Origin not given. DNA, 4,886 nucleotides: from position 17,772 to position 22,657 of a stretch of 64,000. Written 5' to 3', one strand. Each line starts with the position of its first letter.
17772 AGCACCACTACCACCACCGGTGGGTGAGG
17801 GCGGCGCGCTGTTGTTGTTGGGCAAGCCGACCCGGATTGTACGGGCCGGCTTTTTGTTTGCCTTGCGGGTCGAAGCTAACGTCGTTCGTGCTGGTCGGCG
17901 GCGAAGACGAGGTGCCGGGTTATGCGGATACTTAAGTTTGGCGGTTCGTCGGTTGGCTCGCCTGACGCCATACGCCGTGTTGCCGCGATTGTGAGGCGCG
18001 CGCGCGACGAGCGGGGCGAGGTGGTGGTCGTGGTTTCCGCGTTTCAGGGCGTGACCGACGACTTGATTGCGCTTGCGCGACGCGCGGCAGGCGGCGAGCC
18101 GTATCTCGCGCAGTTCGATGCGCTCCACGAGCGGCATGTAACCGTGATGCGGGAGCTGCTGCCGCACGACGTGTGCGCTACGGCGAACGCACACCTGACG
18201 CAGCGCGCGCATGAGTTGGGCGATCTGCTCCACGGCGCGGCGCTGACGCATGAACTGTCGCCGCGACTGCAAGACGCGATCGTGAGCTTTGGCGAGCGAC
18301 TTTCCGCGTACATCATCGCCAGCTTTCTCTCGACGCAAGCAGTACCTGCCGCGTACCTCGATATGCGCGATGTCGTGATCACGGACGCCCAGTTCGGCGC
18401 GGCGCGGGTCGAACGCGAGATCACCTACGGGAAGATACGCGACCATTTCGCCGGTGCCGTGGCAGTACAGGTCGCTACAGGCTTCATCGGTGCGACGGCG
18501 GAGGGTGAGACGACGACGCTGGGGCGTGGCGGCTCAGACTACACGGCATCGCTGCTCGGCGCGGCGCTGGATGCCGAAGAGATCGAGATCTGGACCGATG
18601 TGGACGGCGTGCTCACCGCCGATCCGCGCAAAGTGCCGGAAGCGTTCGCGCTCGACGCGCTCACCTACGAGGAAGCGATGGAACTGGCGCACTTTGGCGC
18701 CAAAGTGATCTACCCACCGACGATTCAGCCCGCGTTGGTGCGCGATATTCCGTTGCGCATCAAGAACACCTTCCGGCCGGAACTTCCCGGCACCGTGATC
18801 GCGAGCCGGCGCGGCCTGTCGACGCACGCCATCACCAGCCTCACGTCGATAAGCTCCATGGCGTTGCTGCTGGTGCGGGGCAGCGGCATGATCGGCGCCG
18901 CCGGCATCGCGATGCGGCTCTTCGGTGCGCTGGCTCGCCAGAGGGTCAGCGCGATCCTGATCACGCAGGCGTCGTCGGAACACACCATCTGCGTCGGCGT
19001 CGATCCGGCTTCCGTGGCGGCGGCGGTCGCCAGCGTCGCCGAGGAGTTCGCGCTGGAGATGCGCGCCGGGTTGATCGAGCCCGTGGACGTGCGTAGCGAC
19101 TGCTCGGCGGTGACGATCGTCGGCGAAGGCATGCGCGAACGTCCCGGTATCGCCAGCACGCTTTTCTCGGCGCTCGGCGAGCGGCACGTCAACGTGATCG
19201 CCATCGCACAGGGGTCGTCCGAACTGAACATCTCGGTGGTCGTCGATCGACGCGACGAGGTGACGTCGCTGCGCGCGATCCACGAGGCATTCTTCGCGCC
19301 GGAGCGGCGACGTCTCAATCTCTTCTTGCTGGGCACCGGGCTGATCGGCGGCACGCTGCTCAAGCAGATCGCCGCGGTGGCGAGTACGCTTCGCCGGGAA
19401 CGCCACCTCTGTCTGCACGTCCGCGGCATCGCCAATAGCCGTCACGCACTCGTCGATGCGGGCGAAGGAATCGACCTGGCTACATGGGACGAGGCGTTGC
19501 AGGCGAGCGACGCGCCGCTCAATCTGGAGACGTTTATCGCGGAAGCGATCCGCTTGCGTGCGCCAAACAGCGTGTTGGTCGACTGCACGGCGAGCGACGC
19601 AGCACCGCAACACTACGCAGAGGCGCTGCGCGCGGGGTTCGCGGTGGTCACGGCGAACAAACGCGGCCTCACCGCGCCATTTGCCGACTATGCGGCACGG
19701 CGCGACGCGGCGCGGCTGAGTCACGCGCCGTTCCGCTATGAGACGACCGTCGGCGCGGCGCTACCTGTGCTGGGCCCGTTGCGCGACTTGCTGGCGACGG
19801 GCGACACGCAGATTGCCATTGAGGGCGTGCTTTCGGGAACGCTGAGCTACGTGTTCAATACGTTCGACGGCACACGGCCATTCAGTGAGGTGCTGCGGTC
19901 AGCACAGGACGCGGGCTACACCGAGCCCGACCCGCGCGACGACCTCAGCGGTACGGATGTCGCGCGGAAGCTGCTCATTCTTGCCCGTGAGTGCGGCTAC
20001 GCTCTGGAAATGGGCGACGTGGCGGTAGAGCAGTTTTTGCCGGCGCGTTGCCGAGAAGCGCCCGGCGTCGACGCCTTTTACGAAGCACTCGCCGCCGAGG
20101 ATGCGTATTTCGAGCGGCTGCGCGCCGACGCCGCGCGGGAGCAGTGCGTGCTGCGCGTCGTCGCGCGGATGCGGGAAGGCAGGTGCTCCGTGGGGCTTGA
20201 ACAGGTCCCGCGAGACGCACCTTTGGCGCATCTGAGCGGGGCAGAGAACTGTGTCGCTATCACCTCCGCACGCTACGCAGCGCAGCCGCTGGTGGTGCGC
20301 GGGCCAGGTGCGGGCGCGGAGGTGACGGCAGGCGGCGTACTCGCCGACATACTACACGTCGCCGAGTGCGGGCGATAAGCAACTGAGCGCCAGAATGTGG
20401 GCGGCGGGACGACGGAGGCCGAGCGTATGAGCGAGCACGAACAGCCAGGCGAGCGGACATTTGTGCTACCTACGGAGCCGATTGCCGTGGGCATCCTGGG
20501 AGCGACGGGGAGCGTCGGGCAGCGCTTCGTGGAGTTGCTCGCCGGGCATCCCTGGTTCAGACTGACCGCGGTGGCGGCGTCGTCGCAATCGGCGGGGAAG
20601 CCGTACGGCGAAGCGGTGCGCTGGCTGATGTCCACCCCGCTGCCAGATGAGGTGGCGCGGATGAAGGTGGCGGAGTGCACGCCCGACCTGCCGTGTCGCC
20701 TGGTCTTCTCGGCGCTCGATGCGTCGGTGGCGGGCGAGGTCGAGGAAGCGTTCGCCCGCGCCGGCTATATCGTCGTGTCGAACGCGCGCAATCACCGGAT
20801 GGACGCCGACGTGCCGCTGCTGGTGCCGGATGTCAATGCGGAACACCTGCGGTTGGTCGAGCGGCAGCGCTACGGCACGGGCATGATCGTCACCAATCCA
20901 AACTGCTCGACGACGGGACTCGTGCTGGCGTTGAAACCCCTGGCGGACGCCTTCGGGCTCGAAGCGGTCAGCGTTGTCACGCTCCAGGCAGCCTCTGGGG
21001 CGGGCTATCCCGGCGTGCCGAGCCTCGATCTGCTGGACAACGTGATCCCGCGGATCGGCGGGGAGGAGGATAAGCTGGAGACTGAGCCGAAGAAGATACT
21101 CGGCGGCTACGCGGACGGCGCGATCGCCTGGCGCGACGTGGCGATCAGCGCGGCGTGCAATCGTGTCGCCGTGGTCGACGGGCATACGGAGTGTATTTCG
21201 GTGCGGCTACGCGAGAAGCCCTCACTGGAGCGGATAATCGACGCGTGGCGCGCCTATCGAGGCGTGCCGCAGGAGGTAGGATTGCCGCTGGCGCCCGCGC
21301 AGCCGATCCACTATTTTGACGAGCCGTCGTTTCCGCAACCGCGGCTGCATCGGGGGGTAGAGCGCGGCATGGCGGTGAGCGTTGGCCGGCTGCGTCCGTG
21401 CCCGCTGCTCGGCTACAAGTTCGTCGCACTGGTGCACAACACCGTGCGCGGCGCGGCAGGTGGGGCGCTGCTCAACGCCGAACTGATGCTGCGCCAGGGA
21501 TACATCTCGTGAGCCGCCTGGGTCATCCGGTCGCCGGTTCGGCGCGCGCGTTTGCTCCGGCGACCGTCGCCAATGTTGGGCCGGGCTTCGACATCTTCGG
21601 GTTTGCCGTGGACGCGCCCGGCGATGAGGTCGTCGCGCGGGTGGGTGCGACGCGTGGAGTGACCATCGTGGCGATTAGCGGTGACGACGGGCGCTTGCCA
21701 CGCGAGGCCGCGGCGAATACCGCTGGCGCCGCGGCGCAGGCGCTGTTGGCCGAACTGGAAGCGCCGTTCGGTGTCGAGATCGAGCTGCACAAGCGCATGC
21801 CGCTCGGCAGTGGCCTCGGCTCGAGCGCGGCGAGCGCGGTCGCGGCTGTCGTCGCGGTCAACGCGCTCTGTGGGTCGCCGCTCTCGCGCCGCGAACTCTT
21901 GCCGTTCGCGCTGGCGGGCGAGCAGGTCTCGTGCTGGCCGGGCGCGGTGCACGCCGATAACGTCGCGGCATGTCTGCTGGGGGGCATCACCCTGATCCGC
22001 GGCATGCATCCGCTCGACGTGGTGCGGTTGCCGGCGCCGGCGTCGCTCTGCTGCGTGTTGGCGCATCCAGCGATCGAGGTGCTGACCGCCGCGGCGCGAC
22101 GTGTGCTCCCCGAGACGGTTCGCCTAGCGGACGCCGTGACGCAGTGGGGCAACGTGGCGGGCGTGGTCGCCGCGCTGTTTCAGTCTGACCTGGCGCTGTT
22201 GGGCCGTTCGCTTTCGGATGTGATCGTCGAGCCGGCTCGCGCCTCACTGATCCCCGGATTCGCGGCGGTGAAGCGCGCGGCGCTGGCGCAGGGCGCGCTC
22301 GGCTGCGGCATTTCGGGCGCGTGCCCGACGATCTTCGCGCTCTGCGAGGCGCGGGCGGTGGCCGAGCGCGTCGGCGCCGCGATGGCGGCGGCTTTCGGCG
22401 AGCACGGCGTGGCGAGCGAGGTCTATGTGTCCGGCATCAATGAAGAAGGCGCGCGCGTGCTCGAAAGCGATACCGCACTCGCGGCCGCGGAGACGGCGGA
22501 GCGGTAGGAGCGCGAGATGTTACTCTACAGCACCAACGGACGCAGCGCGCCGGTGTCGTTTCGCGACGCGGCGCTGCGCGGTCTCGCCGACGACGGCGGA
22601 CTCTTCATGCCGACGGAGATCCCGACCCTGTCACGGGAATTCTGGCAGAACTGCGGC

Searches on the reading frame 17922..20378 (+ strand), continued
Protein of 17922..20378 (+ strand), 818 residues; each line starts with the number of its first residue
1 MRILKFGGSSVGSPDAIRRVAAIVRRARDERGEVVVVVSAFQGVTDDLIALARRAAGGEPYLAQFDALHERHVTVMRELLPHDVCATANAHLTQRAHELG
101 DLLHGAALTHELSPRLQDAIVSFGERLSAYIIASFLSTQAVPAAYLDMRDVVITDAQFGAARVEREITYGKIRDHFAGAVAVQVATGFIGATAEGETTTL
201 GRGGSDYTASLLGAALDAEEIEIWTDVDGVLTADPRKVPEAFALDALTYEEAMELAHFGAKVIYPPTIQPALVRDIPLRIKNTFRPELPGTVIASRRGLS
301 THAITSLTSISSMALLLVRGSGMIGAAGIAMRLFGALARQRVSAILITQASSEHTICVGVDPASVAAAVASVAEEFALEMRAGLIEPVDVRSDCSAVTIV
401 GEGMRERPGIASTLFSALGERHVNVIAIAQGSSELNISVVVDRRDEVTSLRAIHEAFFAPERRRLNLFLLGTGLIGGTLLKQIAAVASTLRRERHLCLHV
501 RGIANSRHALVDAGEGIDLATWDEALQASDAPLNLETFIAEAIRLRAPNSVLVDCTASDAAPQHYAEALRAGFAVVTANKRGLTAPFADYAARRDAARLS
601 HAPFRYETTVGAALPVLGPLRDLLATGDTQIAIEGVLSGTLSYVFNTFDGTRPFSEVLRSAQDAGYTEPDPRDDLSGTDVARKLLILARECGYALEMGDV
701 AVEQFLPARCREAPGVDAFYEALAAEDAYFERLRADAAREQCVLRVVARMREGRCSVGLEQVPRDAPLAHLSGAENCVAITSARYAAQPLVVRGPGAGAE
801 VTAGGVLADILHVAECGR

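Call 26: find_encoding_contigs(protein=P0025, flank=4000, max_places=1)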
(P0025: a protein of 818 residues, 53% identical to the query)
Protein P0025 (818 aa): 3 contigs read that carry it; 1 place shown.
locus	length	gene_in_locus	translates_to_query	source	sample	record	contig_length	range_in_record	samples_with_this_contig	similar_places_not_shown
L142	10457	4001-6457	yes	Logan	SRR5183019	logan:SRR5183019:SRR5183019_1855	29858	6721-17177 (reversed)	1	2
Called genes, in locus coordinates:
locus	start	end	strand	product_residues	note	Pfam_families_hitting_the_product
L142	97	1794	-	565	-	PF02366:PMT, PF13231:PMT_2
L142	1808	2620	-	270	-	PF10096:DUF2334 (weak)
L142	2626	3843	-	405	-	PF13439:Glyco_transf_4, PF13579:Glyco_trans_4_4, PF00534:Glycos_transf_1, PF13692:Glyco_trans_1_4, PF13524:Glyco_trans_1_2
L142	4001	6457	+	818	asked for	PF00696:AA_kinase, PF01842:ACT (weak), PF22468:ACT_9, PF01842:ACT (weak), PF13840:ACT_7, PF22468:ACT_9, PF03447:NAD_binding_3, PF00742:Homoserine_dh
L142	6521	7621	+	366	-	PF01118:Semialdhyde_dh, PF02774:Semialdhyde_dhC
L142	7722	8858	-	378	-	PF00478:IMPDH (faint), PF03060:NMO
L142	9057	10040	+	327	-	PF00512:HisKA, PF02518:HATPase_c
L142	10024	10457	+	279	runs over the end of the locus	PF00072:Response_reg, PF00486:Trans_reg_C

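Call 27: find_encoding_contigs(protein=P0017, flank=4000, max_places=1)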
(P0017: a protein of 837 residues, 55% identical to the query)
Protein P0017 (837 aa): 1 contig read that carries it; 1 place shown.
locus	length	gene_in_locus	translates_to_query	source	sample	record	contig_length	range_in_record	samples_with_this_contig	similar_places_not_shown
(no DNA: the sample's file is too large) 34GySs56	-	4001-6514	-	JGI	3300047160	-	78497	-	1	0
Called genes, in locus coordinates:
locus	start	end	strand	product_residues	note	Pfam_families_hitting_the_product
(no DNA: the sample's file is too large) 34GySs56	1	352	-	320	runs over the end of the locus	PF00583:Acetyltransf_1 (weak), PF13673:Acetyltransf_10 (faint), PF13508:Acetyltransf_7 (faint), PF00583:Acetyltransf_1 (weak)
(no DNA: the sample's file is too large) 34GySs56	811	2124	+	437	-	PF00579:tRNA-synt_1b, PF22421:SYY_C-terminal, PF01479:S4 (weak)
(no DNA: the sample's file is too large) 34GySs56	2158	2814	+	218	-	PF12146:Hydrolase_4 (weak), PF20408:Abhydrolase_11 (weak), PF00561:Abhydrolase_1 (faint)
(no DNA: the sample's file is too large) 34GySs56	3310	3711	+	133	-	PF01906:YbjQ_1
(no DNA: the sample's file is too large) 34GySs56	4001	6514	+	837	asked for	PF00696:AA_kinase, PF22468:ACT_9, PF01842:ACT, PF13840:ACT_7 (weak), PF22468:ACT_9, PF03447:NAD_binding_3, PF00742:Homoserine_dh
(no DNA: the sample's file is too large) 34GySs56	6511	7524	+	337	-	PF00288:GHMP_kinases_N, PF08544:GHMP_kinases_C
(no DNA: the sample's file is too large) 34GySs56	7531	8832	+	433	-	PF14821:Thr_synth_N, PF00291:PALP, PF24857:THR4_C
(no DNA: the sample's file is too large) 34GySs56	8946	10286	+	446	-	PF00083:Sugar_tr (faint), PF07690:MFS_1, PF13347:MFS_2, PF07690:MFS_1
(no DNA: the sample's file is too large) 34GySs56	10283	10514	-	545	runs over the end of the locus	PF04932:Wzy_C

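Call 30: list_cluster_members(proteins=[P0001, P0002, P0007, P0010, P0025])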
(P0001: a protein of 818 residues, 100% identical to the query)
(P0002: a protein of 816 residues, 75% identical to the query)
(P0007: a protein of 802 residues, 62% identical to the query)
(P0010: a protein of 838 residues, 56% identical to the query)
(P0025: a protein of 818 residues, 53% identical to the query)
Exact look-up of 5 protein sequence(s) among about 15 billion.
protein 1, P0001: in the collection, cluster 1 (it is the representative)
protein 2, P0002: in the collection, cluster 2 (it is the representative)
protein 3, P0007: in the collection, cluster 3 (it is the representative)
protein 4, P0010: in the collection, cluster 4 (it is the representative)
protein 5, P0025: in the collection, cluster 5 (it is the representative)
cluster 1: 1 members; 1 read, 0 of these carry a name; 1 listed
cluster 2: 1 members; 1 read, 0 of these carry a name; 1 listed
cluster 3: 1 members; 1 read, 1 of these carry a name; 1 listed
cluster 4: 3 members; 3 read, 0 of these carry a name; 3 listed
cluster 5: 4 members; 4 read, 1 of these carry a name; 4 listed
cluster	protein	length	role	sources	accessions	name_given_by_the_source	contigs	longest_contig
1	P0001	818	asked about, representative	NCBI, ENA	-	-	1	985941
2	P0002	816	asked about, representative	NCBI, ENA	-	-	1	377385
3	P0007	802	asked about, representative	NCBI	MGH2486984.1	MAG: bifunctional aspartate kinase/homoserine dehydrogenase I, partial [Ktedonobacterales ...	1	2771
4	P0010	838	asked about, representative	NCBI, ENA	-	-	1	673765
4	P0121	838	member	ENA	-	-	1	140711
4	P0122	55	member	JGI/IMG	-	-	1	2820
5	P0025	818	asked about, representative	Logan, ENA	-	-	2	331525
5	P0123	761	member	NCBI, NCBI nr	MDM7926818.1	MAG: bifunctional aspartate kinase/homoserine dehydrogenase I, partial [bacterium] | bifunctional aspartate kinase/homoserine dehydrogenase I [bacterium]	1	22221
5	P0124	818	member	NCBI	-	-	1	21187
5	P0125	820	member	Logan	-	-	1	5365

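Call 54: search_protein_families(library=pfam, proteins=[L027:1565-2872:+])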
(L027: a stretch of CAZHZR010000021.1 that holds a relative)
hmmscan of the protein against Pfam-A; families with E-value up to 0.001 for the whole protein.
L027:1565-2872:+ (435 aa): 2 families
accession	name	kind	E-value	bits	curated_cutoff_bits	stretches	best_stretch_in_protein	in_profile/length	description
PF00291.31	PALP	-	1.6e-78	264.5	35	1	40-329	5-295/295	Pyridoxal-phosphate dependent enzyme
PF00585.24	Thr_dehydrat_C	-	1.1e-23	83.3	27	1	342-434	1-91/91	C-terminal regulatory domain of Threonine dehydratase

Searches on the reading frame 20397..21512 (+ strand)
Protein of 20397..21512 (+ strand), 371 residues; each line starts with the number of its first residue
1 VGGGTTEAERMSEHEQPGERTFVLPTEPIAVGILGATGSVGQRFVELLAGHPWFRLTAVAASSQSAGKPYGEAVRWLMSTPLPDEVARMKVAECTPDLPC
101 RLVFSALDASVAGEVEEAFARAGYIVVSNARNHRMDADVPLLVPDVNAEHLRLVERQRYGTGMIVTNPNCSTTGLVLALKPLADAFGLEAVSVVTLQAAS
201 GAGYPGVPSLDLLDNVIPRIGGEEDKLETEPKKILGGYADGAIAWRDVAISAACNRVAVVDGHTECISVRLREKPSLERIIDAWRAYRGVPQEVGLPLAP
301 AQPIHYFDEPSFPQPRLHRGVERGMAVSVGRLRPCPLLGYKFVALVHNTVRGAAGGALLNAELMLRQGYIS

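Call 7: search_protein_families(library=ncbifam, proteins=[window:20397-21512:+])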
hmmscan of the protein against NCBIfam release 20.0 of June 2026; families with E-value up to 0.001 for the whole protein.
window:20397-21512:+ (371 aa): 12 families
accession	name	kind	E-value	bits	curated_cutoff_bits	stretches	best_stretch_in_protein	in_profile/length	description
NF006416.0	PRK08664.1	subfamily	3.7e-141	470.3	232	1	29-370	4-349/350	aspartate-semialdehyde dehydrogenase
TIGR00978.1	asd_EA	equivalog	7.5e-128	426.4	301.2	1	30-365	2-341/342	aspartate-semialdehyde dehydrogenase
NF011456.0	PRK14874.1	equivalog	1.7e-38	132.5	223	2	29-210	5-171/346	aspartate-semialdehyde dehydrogenase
TIGR01296.1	asd_B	equivalog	4.1e-32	111.6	324.2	1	31-210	2-167/339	aspartate-semialdehyde dehydrogenase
NF005229.0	PRK06728.1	equivalog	7.1e-25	87.6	628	1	31-210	8-172/347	aspartate-semialdehyde dehydrogenase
NF005957.0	PRK08040.1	equivalog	2e-15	57.1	273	1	30-209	6-171/336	aspartate-semialdehyde dehydrogenase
TIGR01850.1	argC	equivalog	3.6e-15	56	233.6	1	30-204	2-185/345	N-acetyl-gamma-glutamyl-phosphate reductase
NF004224.0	PRK05671.1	equivalog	3.4e-10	39.9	284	1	27-210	3-171/336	aspartate-semialdehyde dehydrogenase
NF005144.0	PRK06598.1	subfamily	9.3e-07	28.3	198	0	127-204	95-169/369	aspartate-semialdehyde dehydrogenase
TIGR01532.1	E4PD_g-proteo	equivalog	0.00043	19.7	530.55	1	115-199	105-181/325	erythrose-4-phosphate dehydrogenase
NF005368.0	PRK06901.1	equivalog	0.00052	19.3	437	1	120-201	86-162/323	oxidoreductase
TIGR01745.1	asd_gamma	equivalog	0.00068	18.7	402.9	0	123-204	91-168/366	aspartate-semialdehyde dehydrogenase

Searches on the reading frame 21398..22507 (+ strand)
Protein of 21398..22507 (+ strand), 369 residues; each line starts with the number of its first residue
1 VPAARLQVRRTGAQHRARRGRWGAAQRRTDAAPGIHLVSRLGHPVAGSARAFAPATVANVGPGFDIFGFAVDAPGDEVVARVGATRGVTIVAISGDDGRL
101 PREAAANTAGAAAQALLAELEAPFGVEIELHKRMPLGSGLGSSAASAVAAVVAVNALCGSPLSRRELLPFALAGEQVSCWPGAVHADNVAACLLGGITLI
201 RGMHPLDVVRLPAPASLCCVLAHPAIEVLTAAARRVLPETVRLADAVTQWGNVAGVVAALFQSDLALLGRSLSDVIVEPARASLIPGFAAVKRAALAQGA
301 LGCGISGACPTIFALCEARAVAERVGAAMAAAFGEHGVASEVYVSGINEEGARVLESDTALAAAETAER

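Call 7: search_protein_families(library=ncbifam, proteins=[window:21398-22507:+])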
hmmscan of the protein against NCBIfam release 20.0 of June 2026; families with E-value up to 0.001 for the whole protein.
window:21398-22507:+ (369 aa): 13 families
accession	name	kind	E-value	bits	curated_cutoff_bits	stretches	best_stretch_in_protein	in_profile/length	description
NF002288.1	PRK01212.1-4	equivalog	1.1e-109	366.1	194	1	50-353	1-302/303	homoserine kinase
TIGR00191.1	thrB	equivalog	4.4e-70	235.9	168.25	1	53-356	5-303/304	homoserine kinase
NF002870.0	PRK03188.1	equivalog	2.2e-19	69.3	286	1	76-358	47-308/310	4-(cytidine 5'-diphospho)-2-C-methyl-D-erythritol kinase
TIGR00154.1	ispE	equivalog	3.2e-11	43.4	138.7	1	94-329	54-271/294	4-(cytidine 5'-diphospho)-2-C-methyl-D-erythritol kinase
NF003036.0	PRK03926.1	equivalog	5.7e-10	38.7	403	1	120-338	70-288/302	mevalonate kinase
TIGR00549.1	mevalon_kin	equivalog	1e-09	38.3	163.05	1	116-177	69-132/276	mevalonate kinase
TIGR01920.1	Shik_kin_archae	equivalog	2.1e-09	37.1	126.85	1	104-319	48-249/266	shikimate kinase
NF011202.0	PRK14608.1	equivalog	2.1e-09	37.1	204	1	75-332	45-281/294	4-(cytidine 5'-diphospho)-2-C-methyl-D-erythritol kinase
NF040726.1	BetaRFA-P_synth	equivalog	1.2e-06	27.9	328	0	103-167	61-125/327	beta-ribofuranosylaminobenzene 5'-phosphate synthase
NF040725.1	panto_kin_Meth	equivalog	1.2e-06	27.8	380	1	111-198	73-154/286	pantoate kinase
NF009948.0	PRK13412.1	equivalog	6.8e-05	20.7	721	1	124-179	725-780/974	bifunctional fucokinase/fucose-1-phosphate guanylyltransferase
NF003006.0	PRK03817.1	equivalog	0.00041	19.4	443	1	124-172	86-134/352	galactokinase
NF011205.0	PRK14611.1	equivalog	0.00085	18.9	364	0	125-171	80-126/275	4-(cytidine 5'-diphospho)-2-C-methyl-D-erythritol kinase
